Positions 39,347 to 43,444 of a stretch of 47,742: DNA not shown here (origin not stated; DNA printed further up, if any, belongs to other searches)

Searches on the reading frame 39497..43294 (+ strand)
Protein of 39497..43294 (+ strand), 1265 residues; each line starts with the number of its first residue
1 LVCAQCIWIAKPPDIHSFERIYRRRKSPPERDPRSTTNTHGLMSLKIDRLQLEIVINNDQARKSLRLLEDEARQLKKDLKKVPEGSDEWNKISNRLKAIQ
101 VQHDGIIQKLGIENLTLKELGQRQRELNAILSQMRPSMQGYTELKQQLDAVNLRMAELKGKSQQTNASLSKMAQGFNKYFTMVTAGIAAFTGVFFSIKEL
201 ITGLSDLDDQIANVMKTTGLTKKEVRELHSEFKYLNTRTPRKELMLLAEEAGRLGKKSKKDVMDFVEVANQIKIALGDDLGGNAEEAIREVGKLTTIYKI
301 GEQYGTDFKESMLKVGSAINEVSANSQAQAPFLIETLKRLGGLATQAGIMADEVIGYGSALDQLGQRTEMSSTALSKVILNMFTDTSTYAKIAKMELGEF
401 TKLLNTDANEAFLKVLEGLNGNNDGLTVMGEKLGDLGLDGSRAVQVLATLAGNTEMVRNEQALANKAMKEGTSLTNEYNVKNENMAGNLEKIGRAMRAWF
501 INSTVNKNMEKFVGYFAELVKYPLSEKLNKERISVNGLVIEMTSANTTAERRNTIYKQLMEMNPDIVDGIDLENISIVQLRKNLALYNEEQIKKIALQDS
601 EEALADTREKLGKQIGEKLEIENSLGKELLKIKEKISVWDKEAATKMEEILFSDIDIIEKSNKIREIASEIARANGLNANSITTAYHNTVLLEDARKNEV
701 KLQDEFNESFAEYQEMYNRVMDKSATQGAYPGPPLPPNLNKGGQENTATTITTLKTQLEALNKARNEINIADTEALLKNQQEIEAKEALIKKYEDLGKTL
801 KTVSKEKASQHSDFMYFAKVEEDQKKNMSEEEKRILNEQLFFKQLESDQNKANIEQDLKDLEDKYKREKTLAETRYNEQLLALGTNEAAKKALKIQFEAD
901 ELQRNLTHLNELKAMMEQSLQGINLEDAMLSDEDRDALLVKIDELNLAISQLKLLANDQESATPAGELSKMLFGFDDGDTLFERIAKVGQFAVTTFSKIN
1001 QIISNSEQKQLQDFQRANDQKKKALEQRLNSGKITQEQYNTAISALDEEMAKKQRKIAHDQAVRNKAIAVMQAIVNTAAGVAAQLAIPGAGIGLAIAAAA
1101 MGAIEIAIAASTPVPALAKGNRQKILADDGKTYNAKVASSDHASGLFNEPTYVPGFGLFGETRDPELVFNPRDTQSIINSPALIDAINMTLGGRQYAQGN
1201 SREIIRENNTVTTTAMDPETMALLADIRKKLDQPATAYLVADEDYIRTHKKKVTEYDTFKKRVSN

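Call 21: search_protein_families(library=phrogs, proteins=[window:39497-43294:+], max_evalue=0.00001)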
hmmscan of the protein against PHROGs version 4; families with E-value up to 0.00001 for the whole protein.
window:39497-43294:+ (1265 aa): 5 families
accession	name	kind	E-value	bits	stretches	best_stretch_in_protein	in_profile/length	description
phrog_25337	-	tail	1.5e-84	285.6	2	65-520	59-506/1456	tail length tape measure protein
phrog_13339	-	tail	3.6e-21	75.2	1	124-483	3-364/2156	tail length tape measure protein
phrog_28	-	tail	7.6e-20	72.1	1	60-498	142-564/1228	tail length tape measure protein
phrog_17594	-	tail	9.9e-18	64.1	1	209-498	183-471/1582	tail length tape measure protein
phrog_23108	-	tail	5e-15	55.1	1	171-478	420-722/1552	tail length tape measure protein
